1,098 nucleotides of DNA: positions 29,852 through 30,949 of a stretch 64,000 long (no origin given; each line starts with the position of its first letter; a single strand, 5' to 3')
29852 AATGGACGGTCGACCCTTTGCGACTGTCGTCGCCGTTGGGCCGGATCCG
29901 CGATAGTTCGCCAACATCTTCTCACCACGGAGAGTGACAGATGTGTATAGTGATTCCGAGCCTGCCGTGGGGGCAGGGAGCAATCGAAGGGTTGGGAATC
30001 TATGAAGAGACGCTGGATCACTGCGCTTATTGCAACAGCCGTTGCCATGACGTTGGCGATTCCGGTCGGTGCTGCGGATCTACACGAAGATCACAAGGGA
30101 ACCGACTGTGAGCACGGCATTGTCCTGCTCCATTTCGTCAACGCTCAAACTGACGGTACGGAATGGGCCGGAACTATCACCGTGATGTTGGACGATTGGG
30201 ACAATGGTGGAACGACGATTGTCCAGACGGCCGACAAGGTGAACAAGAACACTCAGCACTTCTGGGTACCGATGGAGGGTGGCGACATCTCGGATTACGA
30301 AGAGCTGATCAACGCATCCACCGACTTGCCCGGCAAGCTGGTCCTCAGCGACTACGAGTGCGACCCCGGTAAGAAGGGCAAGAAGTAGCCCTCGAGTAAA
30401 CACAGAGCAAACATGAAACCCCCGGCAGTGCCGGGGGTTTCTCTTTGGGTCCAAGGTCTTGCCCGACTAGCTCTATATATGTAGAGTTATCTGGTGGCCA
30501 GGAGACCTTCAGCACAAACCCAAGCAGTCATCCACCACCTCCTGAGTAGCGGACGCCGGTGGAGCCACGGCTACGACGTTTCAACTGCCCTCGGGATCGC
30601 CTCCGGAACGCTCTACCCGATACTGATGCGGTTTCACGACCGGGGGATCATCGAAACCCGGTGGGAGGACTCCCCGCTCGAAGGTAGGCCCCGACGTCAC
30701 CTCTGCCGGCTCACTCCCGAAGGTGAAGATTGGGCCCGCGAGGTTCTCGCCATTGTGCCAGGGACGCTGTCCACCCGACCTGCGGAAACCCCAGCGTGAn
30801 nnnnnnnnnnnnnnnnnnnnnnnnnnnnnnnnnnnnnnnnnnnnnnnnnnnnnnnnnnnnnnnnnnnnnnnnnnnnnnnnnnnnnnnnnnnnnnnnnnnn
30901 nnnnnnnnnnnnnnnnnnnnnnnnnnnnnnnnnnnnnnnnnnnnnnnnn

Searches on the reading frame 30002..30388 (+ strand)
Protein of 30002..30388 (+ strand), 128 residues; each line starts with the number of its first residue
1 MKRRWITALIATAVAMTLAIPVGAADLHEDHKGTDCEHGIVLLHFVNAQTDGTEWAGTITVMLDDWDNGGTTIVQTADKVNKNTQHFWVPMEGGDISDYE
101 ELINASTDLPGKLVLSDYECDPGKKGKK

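Call 14: search_protein_families(library=pfam, proteins=[window:30002-30388:+], max_evalue=0.01)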
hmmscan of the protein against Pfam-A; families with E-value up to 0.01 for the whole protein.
window:30002-30388:+ (128 aa): 0 families

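Call 23: find_homologous_proteins(query=window:30002-30385:+)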
Query window:30002-30385:+ (128 aa): 8 proteins with E <= 0.001 among 22 candidates.
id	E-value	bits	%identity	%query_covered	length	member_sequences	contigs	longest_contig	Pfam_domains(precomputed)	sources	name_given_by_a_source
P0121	1.7e-82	292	100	100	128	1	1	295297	-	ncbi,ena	-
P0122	6.3e-25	105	55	98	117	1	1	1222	-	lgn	-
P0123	2.0e-21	94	46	98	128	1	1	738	-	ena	-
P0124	6.8e-13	66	38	95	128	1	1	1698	-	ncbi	-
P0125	2.8e-12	64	45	91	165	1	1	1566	PF11617.14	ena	-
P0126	2.6e-11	61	49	73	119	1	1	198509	-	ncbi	ncbi:MAG: hypothetical protein R2695_04235 [Acidimicrobiales bacterium]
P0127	2.8e-9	55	41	96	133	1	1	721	-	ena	-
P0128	7.7e-5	40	43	78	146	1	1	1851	-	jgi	jgi:hypothetical protein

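Call 27: find_homologous_proteins(query=A2, max_evalue=0.001)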
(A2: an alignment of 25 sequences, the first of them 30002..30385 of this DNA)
Query A2 (25 sequences) (128 aa, profile of the alignment): 173 proteins with E <= 0.001 among 8000 candidates; the best 120 are listed.
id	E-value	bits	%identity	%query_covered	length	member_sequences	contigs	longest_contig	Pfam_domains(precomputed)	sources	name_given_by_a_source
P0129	7.8e-44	166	43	97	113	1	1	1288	-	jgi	jgi:hypothetical protein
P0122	7.9e-43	163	55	98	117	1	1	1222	-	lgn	-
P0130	2.1e-42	162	40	98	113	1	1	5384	-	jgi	jgi:hypothetical protein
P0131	1.2e-41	159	44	98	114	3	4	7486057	-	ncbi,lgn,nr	ncbi:hypothetical protein SAMN04515669_2000 [Jiangella sp. DSM 45060]|nr:hypothetical protein SAMN04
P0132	1.2e-40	156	39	96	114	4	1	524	-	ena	-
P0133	1.5e-40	156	54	98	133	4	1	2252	-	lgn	-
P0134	4.0e-40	154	33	97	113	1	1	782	-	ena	-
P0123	6.7e-40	154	46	98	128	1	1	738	-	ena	-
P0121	8.5e-40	153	100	100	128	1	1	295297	-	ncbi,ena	-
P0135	3.8e-38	148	38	95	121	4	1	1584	-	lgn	-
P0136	5.4e-38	147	48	73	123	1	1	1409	-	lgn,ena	-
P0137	6.0e-38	147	43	91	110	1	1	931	-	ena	-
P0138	1.1e-37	146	53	95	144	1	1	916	-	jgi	-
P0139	1.3e-37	146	50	95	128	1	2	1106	-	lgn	-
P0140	2.4e-37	145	48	80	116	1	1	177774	-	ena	-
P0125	7.4e-34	134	45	91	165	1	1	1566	PF11617.14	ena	-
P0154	1.5e-32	130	42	80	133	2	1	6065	-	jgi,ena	jgi:hypothetical protein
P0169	1.4e-31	127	38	97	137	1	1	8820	PF11617.14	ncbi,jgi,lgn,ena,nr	ncbi:MAG: hypothetical protein OEW09_12255 [Anaerolineae bacterium]|nr:hypothetical protein [Anaerol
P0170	1.7e-31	126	38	95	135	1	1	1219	PF11617.14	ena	-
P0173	2.5e-31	126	36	95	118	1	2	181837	-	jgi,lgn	jgi:hypothetical protein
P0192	4.1e-30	122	44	61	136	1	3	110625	-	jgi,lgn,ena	-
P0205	1.7e-28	117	38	76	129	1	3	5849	-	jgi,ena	-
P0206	1.8e-28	117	37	97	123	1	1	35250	-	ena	-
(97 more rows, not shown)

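Call 39: predict_structure(alignment_id=A3)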
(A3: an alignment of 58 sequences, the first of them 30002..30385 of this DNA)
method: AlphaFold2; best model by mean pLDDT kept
length: 128 residues; sequences in the alignment: 58
mean_pLDDT: 80.4   pTM: 0.70
mean pLDDT of the five models: 80.4, 78.5, 77.7, 75.5, 75.2
residues with pLDDT >= 90: 51; 70-90: 42; 50-70: 32; < 50: 3
segments of 3 or more residues with pLDDT < 50: 1-3
pLDDT, mean of each block of 10 residues (from residue 1): 53 54 78 79 92 88 85 95 94 73 93 92 65
secondary structure, 60 per line:
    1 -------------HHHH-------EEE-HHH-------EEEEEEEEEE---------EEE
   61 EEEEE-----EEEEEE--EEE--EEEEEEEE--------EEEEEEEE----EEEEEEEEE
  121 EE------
elements in order: H14-17 E25-27 E39-48 E58-65 E71-76 E79-81 E84-91 E100-107 E112-122
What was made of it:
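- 30362..30385 (+): C-terminal tail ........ after the invariant Cys120. This is the proposed LOX substrate site. The tail has low pLDDT (65) in the model (call 39).
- The tail is the low-confidence, presumably flexible part of the model (call 39).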

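Call 40: search_protein_representatives(alignment_id=A3)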
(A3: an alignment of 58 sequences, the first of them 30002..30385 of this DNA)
Query: 58 sequences, 116 profile positions. Proteins with E-value up to 0.001 (for the whole library): 509; up to 1e-10: 200; up to 1e-30: 31. The best 150 are listed.
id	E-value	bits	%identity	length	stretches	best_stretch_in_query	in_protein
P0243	5.3e-42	158.6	-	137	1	2-114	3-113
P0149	2.8e-38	146.6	-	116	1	1-111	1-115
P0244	5.2e-38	145.7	-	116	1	3-113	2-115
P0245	6.4e-38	145.4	-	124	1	2-113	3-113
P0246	8.0e-38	145.1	-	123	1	1-114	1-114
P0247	3.6e-37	143.0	-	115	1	1-109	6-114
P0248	3.9e-37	142.9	-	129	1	7-112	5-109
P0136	6.4e-37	142.2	-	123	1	1-114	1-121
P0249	5.4e-36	139.2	-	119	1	2-112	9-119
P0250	8.8e-36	138.6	-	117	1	1-114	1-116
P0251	1.2e-35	138.2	-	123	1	1-113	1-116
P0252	4.9e-35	136.1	-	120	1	1-114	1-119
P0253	7.2e-35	135.6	-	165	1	3-114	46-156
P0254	8.3e-35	135.4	-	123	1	1-114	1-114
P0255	1.1e-34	135.0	-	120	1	1-113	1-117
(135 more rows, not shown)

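Call 42: fold_search(model_id=the predicted structure, library=pdb)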
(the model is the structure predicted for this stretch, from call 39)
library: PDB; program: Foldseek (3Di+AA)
matches with E <= 10: 1364; with E <= 0.001: 0
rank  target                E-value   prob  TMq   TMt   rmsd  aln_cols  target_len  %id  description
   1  9cyn_A                6.5e-03  0.99  0.38  0.25   6.6       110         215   10  Flagellar filament sheath protein FlaA1 (released 2026-03-18)
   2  6a3v_E                2.2e-02  0.75  0.30  0.27  10.2       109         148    9  Complex structure of human 4-1BB and 4-1BBL (released 2018-10-10)
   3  5fu2_B                2.4e-02  0.97  0.38  0.47   5.9       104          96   14  The complexity of the Ruminococcus flavefaciens cellulosome reflects an expansion in glycan recognition (released 2016-06-22)
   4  4d0q                  2.5e-02  0.60  0.27  0.23   7.6        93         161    9  Hyaluronan Binding Module of the Streptococcal Pneumoniae Hyaluronate Lyase (released 2014-08-06)
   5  9bdg_B                2.7e-02  0.84  0.34  0.15   7.7       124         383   14  Influenza A virus Hemagglutinin H3/Darwin/6/2021 in complex with Fab ADI-85647 (released 2024-11-13)
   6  6u66_C                3.5e-02  0.77  0.28  0.27   8.6       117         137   10  Structure of the trimeric globular domain of Adiponectin (released 2020-01-22)
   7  6bko_A                3.9e-02  0.82  0.32  0.15   7.7       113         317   14  Crystal structure of the A/Wyoming/3/2003 (H3N2) influenza virus hemagglutinin D190E mutant apo form (released 2018-02-28)
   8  9jsl_E                3.9e-02  0.75  0.29  0.09  10.8        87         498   18  Clostridium perfringens iota toxin pore Ib in prepore V state (released 2025-05-14)
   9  9jsm_A                4.6e-02  0.89  0.32  0.11   6.5        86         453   13  Clostridium perfringens iota toxin pore Ib in prepore VI state (released 2025-05-14)
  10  9jsm_F                4.6e-02  0.80  0.34  0.11   8.5       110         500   14  Clostridium perfringens iota toxin pore Ib in prepore VI state (released 2025-05-14)
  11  1xe0_E                4.6e-02  0.72  0.30  0.35   7.9       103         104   13  The structure and function of Xenopus NO38-core, a histone binding chaperone in the nucleolus (released 2004-12-21)
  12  1gny_A                4.6e-02  0.25  0.21  0.18  17.4       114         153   10  xylan-binding module CBM15 (released 2001-11-29)
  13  9cyn_B                4.9e-02  0.87  0.34  0.24   6.1       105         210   10  Flagellar filament sheath protein FlaA1 (released 2026-03-18)
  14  6o2n_Z                4.9e-02  0.18  0.18  0.06  15.7       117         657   10  CDTb Double Heptamer Short Form Modeled from Cryo-EM Map Reconstructed using C7 Symmetry (released 2019-10-30)
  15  5l73_A                5.1e-02  0.85  0.37  0.30   7.9       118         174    9  MAM domain of human neuropilin-1 (released 2016-10-26)
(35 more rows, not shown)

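Call 43: search_protein_families(library=pfam, alignment_id=A3, max_evalue=1)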
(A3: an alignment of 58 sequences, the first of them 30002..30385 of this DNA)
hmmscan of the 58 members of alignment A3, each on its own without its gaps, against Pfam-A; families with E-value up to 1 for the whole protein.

A. member 1, window:30002-30385:+ (128 aa): 0 families

B. families by the number of members that match (of 58 scanned): 33 families (the first 25 are shown)
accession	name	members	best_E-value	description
PF08139.17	LPAM_1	8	0.0086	Prokaryotic membrane lipoprotein lipid attachment site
PF06594.17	HCBP_related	3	0.049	Haemolysin-type calcium binding protein related domain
PF11617.13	Cu-binding_MopE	2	2.2e-05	Putative metal-binding motif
PF23814.1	DUF7185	2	0.0057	Family of unknown function (DUF7185)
PF17909.6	Htr2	2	0.037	Htr2 transmembrane domain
PF13663.11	DUF4148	2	0.14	Domain of unknown function (DUF4148)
PF13505.12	OMP_b-brl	1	0.00084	Outer membrane protein beta-barrel domain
PF11106.13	YjbE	1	0.004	Exopolysaccharide production protein YjbE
PF01788.22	PsbJ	1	0.013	PsbJ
PF07437.17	YfaZ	1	0.017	YfaZ precursor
PF07196.18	Flagellin_IN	1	0.018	Flagellin hook IN motif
PF06835.18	LptC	1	0.021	Lipopolysaccharide-assembly, LptC-related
PF12389.13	Peptidase_M73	1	0.04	Camelysin metallo-endopeptidase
PF20100.4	DUF6490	1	0.054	Family of unknown function (DUF6490)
PF12127.13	FloA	1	0.067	Flotillin-like protein FloA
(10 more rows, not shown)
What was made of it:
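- A few family members carry PF11617, a 'putative metal-binding motif', in their tails (calls 23, 27, 43).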

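Call 60: search_solved_structures(query=A3, max_evalue=10)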
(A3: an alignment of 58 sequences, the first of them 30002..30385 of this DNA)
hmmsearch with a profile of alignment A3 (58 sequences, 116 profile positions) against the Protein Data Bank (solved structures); distinct sequences matched with E-value up to 10: 3.
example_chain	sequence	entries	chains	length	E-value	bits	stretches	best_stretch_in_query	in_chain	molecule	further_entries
9qce_E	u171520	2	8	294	0.47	13.6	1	37-85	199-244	Hemagglutinin component HA33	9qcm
4ouj_A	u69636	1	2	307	0.52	13.5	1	37-85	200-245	Hemagglutinin component HA33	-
3win_A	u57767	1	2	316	0.56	13.4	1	38-85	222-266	HA1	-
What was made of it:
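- On Periplasmic copper chaperones (CopC, PCuAC, Sco, cupredoxin-like), considered for the partner protein: There was no PDB sequence hit at E < 0.4 (call 60).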

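Call 62: find_encoding_contigs(protein=P0173, flank=3000, max_places=2)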
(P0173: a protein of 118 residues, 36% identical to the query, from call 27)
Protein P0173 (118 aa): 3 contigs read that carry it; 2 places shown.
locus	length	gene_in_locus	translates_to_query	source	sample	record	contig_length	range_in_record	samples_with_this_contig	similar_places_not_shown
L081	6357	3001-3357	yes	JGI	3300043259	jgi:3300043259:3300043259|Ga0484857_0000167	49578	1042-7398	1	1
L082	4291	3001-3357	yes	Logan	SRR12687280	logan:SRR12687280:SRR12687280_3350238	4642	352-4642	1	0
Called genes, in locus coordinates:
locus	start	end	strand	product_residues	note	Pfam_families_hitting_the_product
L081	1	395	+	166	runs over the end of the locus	PF01478:Peptidase_A24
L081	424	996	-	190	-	-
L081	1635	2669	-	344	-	PF01186:Lysyl_oxidase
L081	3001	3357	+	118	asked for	-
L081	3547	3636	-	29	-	-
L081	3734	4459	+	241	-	-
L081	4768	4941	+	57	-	-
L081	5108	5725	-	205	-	-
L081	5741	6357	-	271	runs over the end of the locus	-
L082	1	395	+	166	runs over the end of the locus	PF01478:Peptidase_A24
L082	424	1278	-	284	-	-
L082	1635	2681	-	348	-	PF01186:Lysyl_oxidase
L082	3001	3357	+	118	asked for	-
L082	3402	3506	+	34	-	-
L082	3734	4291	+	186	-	?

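Call 63: find_encoding_contigs(protein=P0192, flank=3000, max_places=2)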
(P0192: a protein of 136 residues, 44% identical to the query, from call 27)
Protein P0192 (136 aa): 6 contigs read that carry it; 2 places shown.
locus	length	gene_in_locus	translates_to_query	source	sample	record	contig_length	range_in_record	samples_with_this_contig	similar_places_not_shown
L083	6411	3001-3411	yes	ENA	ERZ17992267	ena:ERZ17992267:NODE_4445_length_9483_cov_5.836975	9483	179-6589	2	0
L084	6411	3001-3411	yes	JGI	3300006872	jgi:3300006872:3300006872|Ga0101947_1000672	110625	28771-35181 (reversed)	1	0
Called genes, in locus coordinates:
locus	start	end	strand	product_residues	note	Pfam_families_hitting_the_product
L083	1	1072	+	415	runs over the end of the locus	?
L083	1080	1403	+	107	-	-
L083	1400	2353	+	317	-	PF02541:Ppx-GppA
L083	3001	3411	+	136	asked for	-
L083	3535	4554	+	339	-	PF01186:Lysyl_oxidase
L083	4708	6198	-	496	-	PF08241:Methyltransf_11 (faint), PF08242:Methyltransf_12 (faint), PF13649:Methyltransf_25 (faint)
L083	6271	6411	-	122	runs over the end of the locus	PF13473:Cupredoxin_1 (weak)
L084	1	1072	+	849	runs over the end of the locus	PF17191:RecG_wedge, PF01336:tRNA_anti-codon (weak), PF00270:DEAD, PF04851:ResIII (weak), PF00271:Helicase_C, PF19833:RecG_dom3_C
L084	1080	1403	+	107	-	-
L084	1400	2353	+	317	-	PF02541:Ppx-GppA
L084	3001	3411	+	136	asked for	-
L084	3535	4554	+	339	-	PF01186:Lysyl_oxidase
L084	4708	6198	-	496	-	PF08241:Methyltransf_11 (faint), PF08242:Methyltransf_12 (faint), PF13649:Methyltransf_25 (faint)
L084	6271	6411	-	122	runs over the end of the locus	PF13473:Cupredoxin_1 (weak)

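Call 64: find_encoding_contigs(protein=P0154, flank=3000, max_places=2)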
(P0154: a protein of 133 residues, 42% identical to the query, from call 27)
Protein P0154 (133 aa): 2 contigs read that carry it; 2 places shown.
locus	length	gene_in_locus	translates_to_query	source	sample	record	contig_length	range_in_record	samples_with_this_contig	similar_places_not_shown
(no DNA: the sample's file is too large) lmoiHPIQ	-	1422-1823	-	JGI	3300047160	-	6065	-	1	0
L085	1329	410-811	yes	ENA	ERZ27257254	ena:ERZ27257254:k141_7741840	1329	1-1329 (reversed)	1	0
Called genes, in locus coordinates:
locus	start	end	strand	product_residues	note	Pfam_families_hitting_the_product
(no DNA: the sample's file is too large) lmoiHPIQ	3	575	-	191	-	?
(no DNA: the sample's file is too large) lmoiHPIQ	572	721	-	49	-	-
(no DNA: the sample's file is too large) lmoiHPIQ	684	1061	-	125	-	-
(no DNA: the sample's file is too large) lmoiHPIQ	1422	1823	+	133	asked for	-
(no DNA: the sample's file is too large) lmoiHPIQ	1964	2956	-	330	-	PF19263:DUF5906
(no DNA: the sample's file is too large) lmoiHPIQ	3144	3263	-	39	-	-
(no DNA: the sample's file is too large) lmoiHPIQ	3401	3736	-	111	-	-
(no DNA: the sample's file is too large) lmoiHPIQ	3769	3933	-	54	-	-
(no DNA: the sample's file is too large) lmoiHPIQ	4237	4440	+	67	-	-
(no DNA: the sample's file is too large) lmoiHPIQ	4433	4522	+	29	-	-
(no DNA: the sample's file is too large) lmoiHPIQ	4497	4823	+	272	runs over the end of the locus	-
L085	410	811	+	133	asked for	-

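Call 65: find_encoding_contigs(protein=P0206, flank=3000, max_places=2)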
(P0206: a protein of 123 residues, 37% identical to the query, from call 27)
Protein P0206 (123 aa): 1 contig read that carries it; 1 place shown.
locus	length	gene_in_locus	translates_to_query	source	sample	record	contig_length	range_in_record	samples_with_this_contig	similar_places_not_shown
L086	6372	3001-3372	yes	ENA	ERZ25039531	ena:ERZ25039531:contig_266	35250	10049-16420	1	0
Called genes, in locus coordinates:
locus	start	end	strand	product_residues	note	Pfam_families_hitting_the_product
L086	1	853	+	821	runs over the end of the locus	PF13620:CarboxypepD_reg, PF25183:OMP_b-brl_4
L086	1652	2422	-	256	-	PF13098:Thioredoxin_2 (weak), PF13462:Thioredoxin_4, PF01323:DSBA, PF13743:Thioredoxin_5 (weak)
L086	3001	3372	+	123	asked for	-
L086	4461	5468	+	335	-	PF01186:Lysyl_oxidase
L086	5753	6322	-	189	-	PF07638:Sigma70_ECF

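Call 66: find_encoding_contigs(protein=P0205, flank=3000, max_places=2)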
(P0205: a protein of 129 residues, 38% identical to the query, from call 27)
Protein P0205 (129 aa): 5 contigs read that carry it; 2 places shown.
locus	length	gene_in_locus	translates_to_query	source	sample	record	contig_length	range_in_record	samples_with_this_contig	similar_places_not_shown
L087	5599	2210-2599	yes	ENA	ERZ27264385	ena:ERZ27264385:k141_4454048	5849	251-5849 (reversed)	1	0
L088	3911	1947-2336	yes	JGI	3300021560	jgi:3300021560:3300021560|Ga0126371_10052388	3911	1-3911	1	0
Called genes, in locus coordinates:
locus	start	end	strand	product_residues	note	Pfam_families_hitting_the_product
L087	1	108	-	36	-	?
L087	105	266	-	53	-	-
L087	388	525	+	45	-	-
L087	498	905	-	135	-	-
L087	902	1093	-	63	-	PF12728:HTH_17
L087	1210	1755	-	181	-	-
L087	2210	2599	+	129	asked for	-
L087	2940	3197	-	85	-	-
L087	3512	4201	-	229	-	-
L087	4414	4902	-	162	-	PF13577:SnoaL_4, PF13474:SnoaL_3, PF14534:DUF4440, PF12680:SnoaL_2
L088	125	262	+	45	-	-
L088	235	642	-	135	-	-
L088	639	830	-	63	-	PF12728:HTH_17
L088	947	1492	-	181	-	-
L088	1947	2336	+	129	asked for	-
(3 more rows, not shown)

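Call 67: find_encoding_contigs(protein=P0133, flank=3000, max_places=2)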
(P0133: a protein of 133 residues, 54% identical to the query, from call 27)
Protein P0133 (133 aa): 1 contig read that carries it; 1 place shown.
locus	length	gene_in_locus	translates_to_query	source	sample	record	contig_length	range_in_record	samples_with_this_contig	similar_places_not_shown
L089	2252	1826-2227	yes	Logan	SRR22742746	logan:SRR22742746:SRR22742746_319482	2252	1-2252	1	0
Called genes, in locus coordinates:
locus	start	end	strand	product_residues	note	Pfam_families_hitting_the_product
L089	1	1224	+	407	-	?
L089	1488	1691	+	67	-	PF02410:RsfS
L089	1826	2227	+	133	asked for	-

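Call 82: find_related_loci(query=A4, collection=metagenome_contigs, flank=4000)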
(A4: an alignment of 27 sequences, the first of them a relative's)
Query A4 (113 aa) in metagenome_contigs; peptide patterns used: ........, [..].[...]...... (x = any residue, [..] = any of these).
383 stretches matched a pattern; 184 encode a relative of the query (tblastn E <= 1e-3); the best 80 are kept; 80 distinct loci.
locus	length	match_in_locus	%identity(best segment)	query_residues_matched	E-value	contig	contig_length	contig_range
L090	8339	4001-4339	85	1-113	2e-64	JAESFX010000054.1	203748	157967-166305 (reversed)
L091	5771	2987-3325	81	1-113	8e-62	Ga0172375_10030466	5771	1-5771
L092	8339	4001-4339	77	1-113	6e-59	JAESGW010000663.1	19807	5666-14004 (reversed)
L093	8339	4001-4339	76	1-113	2e-58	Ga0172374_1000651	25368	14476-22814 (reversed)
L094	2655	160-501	78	1-113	5e-57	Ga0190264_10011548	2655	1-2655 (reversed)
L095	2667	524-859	74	1-112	3e-56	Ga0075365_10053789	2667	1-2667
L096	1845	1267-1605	74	1-113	1e-56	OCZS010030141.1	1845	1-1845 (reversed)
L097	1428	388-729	72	1-113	9e-56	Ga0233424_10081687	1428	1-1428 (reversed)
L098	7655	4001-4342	69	1-113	1e-50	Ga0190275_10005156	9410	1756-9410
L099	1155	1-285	81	19-113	1e-50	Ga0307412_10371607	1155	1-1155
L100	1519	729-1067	68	1-113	5e-46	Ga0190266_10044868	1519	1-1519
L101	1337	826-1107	74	20-113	1e-42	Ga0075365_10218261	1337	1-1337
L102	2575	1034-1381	61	2-112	3e-41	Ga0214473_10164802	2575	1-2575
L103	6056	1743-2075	60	2-112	1e-40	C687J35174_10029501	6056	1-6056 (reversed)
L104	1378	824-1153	59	3-112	2e-41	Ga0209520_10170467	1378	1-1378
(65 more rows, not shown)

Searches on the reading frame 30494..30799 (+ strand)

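Call 14: search_protein_families(library=pfam, proteins=[window:30494-30799:+], max_evalue=0.01)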
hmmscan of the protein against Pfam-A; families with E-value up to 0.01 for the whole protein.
window:30494-30799:+ (101 aa): 2 families
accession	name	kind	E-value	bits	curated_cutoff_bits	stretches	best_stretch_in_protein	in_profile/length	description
PF03551.20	PadR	-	1.4e-09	38.2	27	1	25-79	11-71/75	Transcriptional regulator PadR-like family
PF13601.12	HTH_34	-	0.0041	17.7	27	1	12-86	5-74/80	Winged helix DNA-binding domain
